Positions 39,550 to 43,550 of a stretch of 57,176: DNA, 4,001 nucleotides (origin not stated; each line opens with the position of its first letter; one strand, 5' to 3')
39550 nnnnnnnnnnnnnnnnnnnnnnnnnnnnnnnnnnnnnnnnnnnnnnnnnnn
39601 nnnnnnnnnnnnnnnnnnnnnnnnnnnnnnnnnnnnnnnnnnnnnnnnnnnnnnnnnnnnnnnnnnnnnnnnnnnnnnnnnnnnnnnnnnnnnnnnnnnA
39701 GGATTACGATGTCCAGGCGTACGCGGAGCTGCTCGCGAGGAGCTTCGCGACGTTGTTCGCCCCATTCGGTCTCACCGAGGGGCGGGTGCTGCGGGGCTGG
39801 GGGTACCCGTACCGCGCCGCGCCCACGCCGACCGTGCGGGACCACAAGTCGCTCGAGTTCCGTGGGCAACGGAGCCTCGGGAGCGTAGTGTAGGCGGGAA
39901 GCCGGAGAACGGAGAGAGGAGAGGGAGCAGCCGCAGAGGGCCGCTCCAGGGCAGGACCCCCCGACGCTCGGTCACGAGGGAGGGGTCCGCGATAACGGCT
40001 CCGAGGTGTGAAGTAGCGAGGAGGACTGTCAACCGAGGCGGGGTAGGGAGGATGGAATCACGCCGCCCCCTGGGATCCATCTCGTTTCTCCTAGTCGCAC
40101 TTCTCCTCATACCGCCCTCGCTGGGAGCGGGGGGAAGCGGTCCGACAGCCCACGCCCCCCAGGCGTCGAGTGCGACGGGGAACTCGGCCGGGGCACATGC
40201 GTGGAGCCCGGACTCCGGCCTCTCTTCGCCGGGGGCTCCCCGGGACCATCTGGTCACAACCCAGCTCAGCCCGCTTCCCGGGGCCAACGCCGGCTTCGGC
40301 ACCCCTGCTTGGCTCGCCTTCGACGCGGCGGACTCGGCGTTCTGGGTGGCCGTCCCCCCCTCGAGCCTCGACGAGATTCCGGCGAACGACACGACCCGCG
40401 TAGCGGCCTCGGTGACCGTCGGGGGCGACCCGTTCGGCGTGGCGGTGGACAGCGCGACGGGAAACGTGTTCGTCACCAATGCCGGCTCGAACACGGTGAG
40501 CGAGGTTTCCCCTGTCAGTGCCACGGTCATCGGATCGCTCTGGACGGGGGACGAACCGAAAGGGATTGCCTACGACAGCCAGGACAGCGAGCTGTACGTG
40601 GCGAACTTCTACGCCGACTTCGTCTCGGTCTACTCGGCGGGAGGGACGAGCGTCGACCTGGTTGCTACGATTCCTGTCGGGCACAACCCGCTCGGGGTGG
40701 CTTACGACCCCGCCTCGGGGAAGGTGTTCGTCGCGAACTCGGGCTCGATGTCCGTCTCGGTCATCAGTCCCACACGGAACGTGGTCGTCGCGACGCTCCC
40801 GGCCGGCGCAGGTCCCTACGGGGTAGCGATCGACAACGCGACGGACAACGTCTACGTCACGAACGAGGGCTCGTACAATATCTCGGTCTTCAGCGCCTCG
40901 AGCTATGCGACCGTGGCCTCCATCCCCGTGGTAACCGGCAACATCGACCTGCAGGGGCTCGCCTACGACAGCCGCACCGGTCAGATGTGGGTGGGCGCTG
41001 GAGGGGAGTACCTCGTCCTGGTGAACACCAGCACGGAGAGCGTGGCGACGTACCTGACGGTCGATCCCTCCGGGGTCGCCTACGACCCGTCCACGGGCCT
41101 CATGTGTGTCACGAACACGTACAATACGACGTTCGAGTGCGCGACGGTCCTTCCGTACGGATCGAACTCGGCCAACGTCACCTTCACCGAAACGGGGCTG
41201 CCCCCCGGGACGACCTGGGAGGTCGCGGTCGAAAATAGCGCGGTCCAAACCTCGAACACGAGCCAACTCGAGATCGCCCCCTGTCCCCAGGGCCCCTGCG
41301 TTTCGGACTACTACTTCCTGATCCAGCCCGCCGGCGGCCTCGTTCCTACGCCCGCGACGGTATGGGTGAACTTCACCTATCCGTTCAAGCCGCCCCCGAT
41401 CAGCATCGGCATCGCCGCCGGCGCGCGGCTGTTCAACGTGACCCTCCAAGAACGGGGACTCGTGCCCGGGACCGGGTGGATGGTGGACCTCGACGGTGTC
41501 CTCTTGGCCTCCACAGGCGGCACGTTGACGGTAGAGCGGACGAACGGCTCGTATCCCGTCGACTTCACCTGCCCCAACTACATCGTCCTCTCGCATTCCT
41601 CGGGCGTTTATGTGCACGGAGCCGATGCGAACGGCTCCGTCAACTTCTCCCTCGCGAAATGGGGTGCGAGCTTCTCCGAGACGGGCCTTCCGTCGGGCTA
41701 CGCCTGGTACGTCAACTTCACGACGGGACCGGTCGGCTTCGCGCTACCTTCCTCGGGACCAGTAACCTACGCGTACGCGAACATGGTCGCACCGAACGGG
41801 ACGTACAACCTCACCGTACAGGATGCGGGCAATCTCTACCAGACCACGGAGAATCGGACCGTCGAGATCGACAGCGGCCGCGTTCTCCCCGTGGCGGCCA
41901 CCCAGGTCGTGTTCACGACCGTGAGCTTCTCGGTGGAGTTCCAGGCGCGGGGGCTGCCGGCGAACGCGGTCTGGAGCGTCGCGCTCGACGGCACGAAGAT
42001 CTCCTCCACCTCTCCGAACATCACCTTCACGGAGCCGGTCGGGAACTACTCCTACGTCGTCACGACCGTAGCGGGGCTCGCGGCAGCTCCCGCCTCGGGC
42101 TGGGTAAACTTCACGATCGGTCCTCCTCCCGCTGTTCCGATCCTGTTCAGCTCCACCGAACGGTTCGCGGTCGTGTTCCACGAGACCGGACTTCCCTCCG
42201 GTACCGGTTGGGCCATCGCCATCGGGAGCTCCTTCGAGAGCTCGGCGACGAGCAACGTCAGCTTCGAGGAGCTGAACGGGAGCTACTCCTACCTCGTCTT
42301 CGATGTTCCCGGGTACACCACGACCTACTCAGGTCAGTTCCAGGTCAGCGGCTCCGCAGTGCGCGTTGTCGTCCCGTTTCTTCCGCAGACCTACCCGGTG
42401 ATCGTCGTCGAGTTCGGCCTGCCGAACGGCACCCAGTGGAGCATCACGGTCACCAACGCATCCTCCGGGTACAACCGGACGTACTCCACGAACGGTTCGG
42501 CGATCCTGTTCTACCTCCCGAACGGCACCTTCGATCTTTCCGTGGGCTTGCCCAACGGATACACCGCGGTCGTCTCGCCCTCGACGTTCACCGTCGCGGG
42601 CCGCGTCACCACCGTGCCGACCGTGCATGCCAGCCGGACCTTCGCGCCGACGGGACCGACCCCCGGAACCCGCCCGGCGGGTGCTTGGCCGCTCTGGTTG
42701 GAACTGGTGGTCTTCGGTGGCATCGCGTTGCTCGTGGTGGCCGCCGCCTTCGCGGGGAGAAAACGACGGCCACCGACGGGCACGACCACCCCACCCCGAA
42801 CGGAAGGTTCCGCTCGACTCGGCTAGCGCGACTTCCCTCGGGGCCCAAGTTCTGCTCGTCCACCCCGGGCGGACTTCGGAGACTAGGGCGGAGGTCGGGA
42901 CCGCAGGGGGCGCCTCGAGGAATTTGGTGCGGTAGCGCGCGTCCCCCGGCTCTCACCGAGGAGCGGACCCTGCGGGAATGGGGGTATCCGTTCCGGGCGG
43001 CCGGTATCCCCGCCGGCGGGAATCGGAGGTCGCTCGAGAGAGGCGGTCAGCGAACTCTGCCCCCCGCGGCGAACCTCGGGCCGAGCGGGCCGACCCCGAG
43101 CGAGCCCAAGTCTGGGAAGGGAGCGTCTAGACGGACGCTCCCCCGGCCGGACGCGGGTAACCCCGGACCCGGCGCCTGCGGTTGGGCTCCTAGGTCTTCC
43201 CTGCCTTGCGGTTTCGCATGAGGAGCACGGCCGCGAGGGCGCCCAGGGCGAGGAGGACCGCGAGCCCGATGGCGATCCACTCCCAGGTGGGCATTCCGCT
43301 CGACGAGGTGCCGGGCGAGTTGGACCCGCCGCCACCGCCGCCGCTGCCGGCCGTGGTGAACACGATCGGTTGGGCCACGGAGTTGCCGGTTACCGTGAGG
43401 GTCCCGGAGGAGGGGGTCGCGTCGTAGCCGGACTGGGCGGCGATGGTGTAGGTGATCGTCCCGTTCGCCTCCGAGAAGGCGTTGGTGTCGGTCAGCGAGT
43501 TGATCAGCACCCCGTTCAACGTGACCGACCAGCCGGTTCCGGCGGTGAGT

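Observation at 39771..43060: Decayed copy of the polB 3' end lies 3 kb downstream, so a ~3.1-kb surface-protein gene is bracketed by direct repeats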

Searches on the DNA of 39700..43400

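Call 43: search_rna_families(source=window, start=39700, end=43400, threshold=evalue, max_evalue=1)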
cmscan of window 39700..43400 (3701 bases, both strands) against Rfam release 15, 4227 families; matches with E-value up to 1: 1.
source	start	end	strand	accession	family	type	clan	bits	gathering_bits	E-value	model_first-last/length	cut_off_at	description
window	43265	43323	+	RF01276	sR53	Gene; snRNA; snoRNA; CD-box;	-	19.2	49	0.27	1-60/60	no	Small nucleolar RNA sR53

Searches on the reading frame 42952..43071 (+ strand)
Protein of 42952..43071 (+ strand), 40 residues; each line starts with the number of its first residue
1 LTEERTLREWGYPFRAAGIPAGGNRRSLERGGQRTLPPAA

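Call 36: find_homologous_proteins(query=window:42952-43071:+, max_evalue=10)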
Query seq(40 aa): no candidate shares three 5-residue words with the query. No homologue found.
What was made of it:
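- Tried and rejected: The B-peptide search found no candidate (call 36).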
